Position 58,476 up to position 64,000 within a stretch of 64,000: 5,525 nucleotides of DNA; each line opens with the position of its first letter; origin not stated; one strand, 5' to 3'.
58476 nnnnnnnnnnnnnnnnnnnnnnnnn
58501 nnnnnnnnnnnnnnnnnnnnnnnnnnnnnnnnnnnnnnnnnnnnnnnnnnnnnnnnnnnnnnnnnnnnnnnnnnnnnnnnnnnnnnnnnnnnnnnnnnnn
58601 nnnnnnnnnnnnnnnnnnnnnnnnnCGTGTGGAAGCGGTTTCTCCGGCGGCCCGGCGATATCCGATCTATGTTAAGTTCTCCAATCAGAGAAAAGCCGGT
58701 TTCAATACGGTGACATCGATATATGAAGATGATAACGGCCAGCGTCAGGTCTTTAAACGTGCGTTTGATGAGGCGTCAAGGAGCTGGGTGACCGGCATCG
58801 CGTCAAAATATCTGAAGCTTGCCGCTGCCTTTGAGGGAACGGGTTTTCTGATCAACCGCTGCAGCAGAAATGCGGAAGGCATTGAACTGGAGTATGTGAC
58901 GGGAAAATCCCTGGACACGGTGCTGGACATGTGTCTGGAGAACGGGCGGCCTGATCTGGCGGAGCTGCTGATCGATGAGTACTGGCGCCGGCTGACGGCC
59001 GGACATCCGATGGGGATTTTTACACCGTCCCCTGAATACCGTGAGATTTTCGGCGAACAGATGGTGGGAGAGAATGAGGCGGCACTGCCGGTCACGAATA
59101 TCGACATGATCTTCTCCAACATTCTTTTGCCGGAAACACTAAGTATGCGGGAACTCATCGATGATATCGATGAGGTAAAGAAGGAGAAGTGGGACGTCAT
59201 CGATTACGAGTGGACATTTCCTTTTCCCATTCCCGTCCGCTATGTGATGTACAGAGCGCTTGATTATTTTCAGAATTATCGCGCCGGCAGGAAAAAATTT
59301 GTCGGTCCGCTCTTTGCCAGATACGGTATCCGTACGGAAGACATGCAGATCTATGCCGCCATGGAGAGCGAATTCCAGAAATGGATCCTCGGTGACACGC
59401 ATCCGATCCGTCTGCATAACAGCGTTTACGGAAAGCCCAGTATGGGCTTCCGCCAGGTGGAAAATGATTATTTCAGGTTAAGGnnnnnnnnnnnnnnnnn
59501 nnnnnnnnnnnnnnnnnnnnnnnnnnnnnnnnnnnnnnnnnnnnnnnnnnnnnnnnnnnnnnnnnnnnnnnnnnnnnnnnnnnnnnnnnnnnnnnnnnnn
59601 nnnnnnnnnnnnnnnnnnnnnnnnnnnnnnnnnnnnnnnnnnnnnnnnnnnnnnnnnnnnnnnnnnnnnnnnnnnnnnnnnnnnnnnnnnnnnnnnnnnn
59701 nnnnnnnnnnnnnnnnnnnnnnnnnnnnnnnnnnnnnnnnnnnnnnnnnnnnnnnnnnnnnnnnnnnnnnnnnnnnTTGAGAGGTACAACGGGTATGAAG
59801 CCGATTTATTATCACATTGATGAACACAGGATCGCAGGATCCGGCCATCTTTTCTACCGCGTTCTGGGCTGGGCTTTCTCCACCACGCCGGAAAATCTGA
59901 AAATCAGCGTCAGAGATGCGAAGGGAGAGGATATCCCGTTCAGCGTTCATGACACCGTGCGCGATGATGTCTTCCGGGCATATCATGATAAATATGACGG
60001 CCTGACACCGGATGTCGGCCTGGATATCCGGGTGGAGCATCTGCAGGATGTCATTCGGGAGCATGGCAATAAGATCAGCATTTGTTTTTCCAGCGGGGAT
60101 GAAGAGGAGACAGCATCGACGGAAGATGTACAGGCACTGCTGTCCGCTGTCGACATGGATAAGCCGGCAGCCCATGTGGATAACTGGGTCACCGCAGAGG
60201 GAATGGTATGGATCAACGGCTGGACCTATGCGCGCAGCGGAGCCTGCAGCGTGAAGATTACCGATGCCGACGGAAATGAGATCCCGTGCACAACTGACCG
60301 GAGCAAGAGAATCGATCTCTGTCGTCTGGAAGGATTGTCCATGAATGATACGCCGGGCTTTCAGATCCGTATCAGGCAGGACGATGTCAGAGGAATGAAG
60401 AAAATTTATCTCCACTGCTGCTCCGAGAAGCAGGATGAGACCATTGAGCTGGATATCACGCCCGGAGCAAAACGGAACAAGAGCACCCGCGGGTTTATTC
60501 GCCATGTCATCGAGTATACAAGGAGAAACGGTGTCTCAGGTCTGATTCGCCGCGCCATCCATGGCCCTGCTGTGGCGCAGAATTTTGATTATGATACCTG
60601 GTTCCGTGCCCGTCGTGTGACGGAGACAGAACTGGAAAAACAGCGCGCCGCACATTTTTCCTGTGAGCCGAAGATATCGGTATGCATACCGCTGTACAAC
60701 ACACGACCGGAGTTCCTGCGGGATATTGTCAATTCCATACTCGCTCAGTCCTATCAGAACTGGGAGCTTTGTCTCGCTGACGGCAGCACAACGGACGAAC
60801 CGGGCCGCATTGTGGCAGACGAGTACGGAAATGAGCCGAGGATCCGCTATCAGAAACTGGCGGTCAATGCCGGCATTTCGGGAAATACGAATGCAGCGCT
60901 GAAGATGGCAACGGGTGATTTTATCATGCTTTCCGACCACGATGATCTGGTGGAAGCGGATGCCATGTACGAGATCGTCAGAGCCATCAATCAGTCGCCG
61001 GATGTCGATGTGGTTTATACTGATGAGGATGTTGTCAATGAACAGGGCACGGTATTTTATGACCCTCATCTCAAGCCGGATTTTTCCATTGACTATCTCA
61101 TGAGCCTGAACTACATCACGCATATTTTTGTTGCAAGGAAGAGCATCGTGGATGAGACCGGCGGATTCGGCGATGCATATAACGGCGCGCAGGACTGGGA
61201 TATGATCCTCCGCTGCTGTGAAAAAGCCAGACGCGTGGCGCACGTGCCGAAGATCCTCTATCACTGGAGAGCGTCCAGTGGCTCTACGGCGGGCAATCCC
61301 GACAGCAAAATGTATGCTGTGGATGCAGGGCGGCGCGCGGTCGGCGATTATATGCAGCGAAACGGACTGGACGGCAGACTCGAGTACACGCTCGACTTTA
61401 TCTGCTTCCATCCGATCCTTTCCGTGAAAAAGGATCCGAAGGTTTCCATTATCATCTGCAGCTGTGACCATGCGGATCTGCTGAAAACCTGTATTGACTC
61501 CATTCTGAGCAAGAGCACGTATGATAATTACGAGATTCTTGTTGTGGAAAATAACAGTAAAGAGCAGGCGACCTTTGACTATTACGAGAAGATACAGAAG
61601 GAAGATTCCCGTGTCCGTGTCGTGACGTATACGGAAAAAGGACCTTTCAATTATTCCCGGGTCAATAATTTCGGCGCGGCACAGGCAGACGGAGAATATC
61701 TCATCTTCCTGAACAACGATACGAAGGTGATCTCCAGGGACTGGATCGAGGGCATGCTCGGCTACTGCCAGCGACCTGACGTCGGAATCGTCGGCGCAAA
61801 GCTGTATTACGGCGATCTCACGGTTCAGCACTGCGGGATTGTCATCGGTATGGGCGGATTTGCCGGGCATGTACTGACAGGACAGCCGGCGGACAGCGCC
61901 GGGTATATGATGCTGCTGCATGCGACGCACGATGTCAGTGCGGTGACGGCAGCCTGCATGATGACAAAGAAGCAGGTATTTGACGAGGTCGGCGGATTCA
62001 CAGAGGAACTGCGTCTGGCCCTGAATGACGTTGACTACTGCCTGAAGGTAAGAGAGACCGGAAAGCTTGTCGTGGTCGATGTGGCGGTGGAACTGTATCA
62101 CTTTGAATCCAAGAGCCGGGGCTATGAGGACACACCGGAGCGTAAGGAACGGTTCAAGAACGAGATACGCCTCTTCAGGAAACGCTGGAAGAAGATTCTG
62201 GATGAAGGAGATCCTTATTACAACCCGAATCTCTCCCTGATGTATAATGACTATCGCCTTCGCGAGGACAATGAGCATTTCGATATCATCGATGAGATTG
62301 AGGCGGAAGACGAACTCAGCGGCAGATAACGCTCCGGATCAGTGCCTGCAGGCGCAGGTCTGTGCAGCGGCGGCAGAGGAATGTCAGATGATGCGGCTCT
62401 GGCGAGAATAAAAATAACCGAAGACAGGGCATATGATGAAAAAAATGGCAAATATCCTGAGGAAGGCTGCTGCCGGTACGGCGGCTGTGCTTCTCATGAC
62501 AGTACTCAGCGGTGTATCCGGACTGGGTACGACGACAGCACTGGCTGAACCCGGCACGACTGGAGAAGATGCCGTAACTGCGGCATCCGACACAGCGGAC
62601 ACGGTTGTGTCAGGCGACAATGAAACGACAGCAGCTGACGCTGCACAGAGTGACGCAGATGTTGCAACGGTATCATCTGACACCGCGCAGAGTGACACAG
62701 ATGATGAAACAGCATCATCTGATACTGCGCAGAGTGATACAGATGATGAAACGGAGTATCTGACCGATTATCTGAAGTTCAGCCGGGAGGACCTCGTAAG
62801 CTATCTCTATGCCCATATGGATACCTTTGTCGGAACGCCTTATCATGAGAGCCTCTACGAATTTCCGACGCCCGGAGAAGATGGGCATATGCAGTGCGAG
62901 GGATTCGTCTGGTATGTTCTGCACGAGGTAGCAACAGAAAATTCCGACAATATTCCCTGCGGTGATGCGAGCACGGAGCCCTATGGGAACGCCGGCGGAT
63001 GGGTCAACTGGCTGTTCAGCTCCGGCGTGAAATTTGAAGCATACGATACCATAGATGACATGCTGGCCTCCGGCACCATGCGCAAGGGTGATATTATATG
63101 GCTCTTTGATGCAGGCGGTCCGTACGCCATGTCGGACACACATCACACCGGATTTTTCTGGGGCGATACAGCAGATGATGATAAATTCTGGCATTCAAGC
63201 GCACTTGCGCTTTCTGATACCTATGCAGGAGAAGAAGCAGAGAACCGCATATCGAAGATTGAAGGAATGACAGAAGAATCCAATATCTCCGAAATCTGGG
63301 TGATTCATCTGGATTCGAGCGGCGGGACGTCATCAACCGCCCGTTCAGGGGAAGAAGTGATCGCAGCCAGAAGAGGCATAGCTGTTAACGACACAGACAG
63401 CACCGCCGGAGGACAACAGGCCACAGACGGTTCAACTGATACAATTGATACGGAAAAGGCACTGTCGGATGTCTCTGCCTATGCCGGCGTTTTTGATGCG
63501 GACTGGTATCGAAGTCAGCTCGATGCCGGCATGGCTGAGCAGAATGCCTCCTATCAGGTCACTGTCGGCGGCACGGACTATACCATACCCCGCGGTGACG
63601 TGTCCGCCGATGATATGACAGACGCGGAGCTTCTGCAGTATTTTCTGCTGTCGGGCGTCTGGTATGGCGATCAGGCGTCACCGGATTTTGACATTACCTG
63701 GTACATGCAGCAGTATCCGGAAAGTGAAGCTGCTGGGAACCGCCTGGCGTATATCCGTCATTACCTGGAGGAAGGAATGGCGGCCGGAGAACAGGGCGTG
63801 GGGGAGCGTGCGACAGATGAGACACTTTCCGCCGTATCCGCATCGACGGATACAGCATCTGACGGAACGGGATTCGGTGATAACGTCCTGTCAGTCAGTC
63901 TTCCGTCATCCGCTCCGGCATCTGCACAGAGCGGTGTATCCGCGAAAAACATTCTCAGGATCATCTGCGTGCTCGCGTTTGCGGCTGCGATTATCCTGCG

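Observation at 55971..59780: WbdD-like chain terminator and molecular ruler in a Firmicute rhamnan ABC-export locus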

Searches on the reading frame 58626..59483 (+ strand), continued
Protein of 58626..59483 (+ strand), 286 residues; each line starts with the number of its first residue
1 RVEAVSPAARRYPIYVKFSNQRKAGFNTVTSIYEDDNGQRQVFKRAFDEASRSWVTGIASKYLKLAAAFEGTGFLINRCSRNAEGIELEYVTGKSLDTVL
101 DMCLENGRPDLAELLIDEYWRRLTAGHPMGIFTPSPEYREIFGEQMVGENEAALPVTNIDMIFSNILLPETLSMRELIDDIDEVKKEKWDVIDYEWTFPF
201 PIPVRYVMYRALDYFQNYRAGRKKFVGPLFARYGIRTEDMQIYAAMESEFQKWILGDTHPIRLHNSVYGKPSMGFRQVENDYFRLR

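Call 46: find_related_loci(query=A4, collection=genome_contigs, flank=6000)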
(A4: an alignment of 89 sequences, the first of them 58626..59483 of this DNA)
Query A4 (286 aa) in genome_contigs; peptide patterns used: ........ (x = any residue, [..] = any of these).
552 stretches matched a pattern; 531 encode a relative of the query (tblastn E <= 1e-3); the best 80 are kept; 80 distinct loci.
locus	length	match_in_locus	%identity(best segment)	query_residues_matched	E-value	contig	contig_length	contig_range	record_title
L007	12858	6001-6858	98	1-286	0e+0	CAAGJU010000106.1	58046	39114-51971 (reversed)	MAG TPA_asm: Lachnospiraceae bacterium, isolate HGM12300, WGS project CAAGJU010000000 data, contig: SRS476292_22_k119_68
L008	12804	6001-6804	53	13-278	3e-92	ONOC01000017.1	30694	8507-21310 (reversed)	uncultured Clostridiales bacterium isolate RUG484 genome assembly, contig: scaffold_1321, whole genome shotgun sequence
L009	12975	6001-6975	45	3-273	1e-88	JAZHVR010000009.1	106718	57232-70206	MAG: Eubacteriales bacterium isolate UW_AWMP_LCO3_1 Ga0604482_00088, whole genome shotgun sequence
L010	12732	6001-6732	35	14-272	1e-47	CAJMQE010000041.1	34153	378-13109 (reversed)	TPA_asm: uncultured bacterium isolate SRR7721891-bin.10 genome assembly, contig: NODE_392_length_34153_cov_36.246378, wh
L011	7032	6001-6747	34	11-274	1e-42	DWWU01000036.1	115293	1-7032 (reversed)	MAG TPA_asm: Candidatus Fusicatenibacter intestinigallinarum isolate CHK185-5351 CHK185__C219911_L115293_SAMEA5754829, w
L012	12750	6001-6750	34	14-280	1e-42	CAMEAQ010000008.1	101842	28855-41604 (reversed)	MAG: uncultured bacterium isolate SRR15057927_bin.7_metaWRAP_v1.3_MAG genome assembly, contig: ERZ10407400.84, whole gen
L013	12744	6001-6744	36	15-278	2e-42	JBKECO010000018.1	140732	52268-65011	MAG: Lachnospiraceae bacterium isolate VLC_044 c_000000202790, whole genome shotgun sequence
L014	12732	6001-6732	32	15-272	2e-42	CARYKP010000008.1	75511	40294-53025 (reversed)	MAG TPA_asm: uncultured Lachnospiraceae bacterium isolate MGBC140045 genome assembly, contig: MGBC140045.8, whole genome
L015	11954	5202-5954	35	3-262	7e-42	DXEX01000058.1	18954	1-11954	MAG TPA_asm: Candidatus Blautia gallistercoris isolate ChiSjej1B19-8411 ChiSjej1B19M5__C65535_L18954_SAMN08009937, whole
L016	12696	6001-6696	34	14-262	5e-42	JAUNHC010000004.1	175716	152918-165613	MAG: Eubacteriales bacterium isolate S27M_St_58 NODE_23_length_175716_cov_35.155123, whole genome shotgun sequence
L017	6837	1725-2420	33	14-262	1e-41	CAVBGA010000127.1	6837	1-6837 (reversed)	Lachnospiraceae bacterium isolate SRR8978220_cleanbin_000005 genome assembly, contig: Spades_SRR8978220_contig_1210, who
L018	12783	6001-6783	35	9-280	5e-42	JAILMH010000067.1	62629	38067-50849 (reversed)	MAG: Lachnospiraceae bacterium isolate RUI249 k141_12482701_flag=0_multi=126.0000_len=62629, whole genome shotgun sequen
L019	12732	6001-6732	35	14-274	1e-41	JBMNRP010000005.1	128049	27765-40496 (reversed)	MAG: Bilifractor sp. isolate SBF912SR2HQ0084 scaffold_490_c1, whole genome shotgun sequence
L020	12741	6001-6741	35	14-270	5e-41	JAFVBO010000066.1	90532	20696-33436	MAG: Lachnospiraceae bacterium isolate RGIG5021 Roe_deer_Rumen.Co__c646010, whole genome shotgun sequence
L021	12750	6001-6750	35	14-280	2e-44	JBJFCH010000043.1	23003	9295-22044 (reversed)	MAG: Oliverpabstia sp. isolate PUUB16_bin.026 NODE_1544_length_23003_cov_6.732046, whole genome shotgun sequence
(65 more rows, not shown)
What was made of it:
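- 59202..59210 (+): D597-Y-E599, the DFG-equivalent metal-binding motif (IDYEW). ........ found in 531 species genomes (call 46).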

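Call 56: search_solved_structures(query=A4, max_evalue=10, show_alignments=2)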
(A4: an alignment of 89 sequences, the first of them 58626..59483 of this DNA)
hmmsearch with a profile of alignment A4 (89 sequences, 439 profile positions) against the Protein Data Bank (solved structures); distinct sequences matched with E-value up to 10: 2.
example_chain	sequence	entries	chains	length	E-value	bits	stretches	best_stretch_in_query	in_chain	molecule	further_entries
8qat_A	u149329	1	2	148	0.14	14.3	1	217-291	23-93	Protein Hook homolog 3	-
2f33_A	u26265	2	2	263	7.1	8.7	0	83-106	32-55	Calbindin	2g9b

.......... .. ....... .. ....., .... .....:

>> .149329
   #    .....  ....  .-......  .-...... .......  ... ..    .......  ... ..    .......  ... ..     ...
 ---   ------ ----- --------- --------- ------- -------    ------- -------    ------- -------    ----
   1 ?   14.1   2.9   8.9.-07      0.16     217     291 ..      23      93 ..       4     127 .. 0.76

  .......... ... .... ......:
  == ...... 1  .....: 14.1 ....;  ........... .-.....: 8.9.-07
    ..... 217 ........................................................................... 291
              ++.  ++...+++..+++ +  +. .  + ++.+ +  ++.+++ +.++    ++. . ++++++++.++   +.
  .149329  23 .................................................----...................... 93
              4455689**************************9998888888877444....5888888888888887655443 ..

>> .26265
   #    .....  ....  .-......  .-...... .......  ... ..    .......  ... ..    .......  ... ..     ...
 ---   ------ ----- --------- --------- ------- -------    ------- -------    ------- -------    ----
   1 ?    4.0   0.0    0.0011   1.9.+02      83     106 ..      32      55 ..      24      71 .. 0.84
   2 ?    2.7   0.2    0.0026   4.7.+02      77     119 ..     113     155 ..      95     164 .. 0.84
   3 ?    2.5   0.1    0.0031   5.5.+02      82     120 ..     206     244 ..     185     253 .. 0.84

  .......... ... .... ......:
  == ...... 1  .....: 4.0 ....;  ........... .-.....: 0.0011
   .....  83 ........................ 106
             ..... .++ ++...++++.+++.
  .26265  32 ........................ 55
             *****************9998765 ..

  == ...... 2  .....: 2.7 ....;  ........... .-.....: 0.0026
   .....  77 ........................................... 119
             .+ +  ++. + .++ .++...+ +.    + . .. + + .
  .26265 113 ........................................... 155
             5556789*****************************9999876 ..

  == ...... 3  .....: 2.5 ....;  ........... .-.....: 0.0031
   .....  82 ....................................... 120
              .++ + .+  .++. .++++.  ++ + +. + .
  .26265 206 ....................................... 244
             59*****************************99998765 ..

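Call 65: search_dna_similar(query=window:58626-59483:+, collection=plasmids, mode=protein, max_evalue=0.001, max_rows=20)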
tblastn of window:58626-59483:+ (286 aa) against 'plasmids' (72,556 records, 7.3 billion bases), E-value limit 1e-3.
No match.
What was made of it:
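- Tried and rejected: There was no match (call 65).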

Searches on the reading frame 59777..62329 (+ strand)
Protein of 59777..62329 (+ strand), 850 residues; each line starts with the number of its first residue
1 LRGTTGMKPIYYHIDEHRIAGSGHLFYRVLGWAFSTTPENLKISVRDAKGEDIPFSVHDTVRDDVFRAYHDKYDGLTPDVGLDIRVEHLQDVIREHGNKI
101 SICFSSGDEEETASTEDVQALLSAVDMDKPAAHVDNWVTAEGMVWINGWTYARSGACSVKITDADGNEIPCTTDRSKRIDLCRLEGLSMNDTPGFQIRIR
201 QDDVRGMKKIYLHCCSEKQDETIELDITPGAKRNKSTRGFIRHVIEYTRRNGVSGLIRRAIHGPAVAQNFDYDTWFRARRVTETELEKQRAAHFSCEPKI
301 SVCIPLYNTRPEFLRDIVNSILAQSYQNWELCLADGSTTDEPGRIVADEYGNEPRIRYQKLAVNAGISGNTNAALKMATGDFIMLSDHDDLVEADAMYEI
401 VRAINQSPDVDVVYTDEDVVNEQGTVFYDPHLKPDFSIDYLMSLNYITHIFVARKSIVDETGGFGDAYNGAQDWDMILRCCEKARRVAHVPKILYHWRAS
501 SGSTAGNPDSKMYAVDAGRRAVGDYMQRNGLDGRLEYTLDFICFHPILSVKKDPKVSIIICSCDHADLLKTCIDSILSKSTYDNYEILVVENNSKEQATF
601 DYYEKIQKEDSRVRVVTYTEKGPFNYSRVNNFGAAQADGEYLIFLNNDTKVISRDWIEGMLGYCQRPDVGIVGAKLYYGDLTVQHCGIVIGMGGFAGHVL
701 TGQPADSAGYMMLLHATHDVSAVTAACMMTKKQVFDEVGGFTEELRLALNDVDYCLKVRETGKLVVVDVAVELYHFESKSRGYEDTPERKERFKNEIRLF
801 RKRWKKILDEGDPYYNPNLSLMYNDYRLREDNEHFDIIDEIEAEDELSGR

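Call 4: search_protein_families(library=pfam, proteins=[window:59777-62329:+], max_evalue=0.01)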
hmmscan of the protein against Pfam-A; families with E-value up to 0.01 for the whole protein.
window:59777-62329:+ (850 aa): 6 families
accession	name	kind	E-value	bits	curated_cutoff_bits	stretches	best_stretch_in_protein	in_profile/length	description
PF00535.33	Glycos_transf_2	-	1.7e-44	152.2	23.3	2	301-414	1-113/168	Glycosyl transferase family 2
PF13641.12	Glyco_tranf_2_3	-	5.7e-25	89.1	27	2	554-778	1-214/230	Glycosyltransferase like family 2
PF10111.15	Glyco_tranf_2_2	-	1.8e-17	64.1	27.3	2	301-500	1-220/276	Glycosyltransferase like family 2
PF13712.12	Glyco_tranf_2_5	-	2.1e-09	37.9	27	1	588-793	4-206/210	Glycosyltransferase like family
PF13632.12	Glyco_trans_2_3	-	4.3e-09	36.9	27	1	383-494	2-120/198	Glycosyl transferase family group 2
PF13506.12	Glyco_transf_21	-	7.7e-07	29.2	21.7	1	623-770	14-149/174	Glycosyl transferase family 21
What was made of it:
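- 59795..62329 (+): Two-module GT2 glycosyltransferase, the candidate polymerase, with a roughly 290-aa N-terminal region. The list_orfs TTG start at 59777 is probably not the true start. Two Glycos_transf_2 domains, E=1.7e-44 (call 4).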

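Call 5: search_protein_families(library=ncbifam, proteins=[window:59777-62329:+], max_evalue=0.01)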
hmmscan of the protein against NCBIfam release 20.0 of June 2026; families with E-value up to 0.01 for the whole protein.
window:59777-62329:+ (850 aa): 24 families
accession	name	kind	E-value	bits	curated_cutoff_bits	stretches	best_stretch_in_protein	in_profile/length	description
NF047683.1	TeichurnBiosyTuaG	equivalog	1.5e-28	100.1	400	2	297-427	5-133/252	teichuronic acid biosynthesis protein TuaG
NF050050.1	ProtGlycPglI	equivalog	1.5e-28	100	500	2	298-406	2-110/306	GalNAc(5)-diNAcBac-PP-undecaprenol beta-1,3-glucosyltransferase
NF007482.0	PRK10073.1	equivalog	2.6e-26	92.4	423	2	297-423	5-128/334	glycosyltransferase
TIGR03965.1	mycofact_glyco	equivalog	4.3e-26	91.8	280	2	550-765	70-270/467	mycofactocin biosynthesis glycosyltransferase MftF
NF038299.1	EPS_HpsN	equivalog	5.4e-26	91.3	425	2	554-791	1-236/317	hormogonium polysaccharide biosynthesis glycosyltransferase HpsN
TIGR03937.1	PgaC_IcaA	equivalog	1.8e-23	83.2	422.3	2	283-415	30-161/407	poly-beta-1,6-N-acetyl-D-glucosamine synthase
NF053739.1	GlytfEpsEBac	equivalog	7e-21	74.4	450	2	298-426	1-129/265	glycosyltransferase EpsE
TIGR03111.1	glyc2_xrt_Gpos1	hypoth_equivalog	1.9e-20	73.1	363.95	2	283-423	34-179/439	TIGR03111 family XrtG-associated glycosyltransferase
NF041394.1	GtaseAglG_Halo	equivalog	2.9e-18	66.2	440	2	299-410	2-113/304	glucosyl-dolichyl phosphate glucuronosyltransferase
TIGR04242.1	nodulat_NodC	equivalog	3.3e-18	65.8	550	2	277-406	28-158/395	chitooligosaccharide synthase NodC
NF007453.0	PRK10018.1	equivalog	1.1e-16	61.3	382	2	297-480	5-189/280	colanic acid biosynthesis glycosyltransferase WcaA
TIGR04017.1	WcaA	equivalog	1.2e-16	61.2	495.75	2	297-480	4-188/279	colanic acid biosynthesis glycosyltransferase WcaA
TIGR04283.1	glyco_like_mftF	equivalog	7.9e-15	55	182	2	556-660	1-93/221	TIGR04283 family arsenosugar biosynthesis glycosyltransferase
NF041875.1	EPS_EpsD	equivalog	1.4e-14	54.3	370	2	556-652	1-93/325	exopolysaccharide biosynthesis glycosyltransferase EpsD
NF038302.1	EPS_HpsE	equivalog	1.4e-12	47.2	300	2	556-676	3-124/307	hormogonium polysaccharide biosynthesis glycosyltransferase HpsE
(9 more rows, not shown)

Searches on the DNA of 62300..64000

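Call 78: search_rna_families(source=window, start=62300, end=64000, threshold=gathering)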
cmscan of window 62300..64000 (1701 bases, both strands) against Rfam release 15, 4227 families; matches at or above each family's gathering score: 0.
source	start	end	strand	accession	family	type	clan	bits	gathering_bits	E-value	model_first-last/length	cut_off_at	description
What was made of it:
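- Tried and rejected: There is no Rfam hit (call 78).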
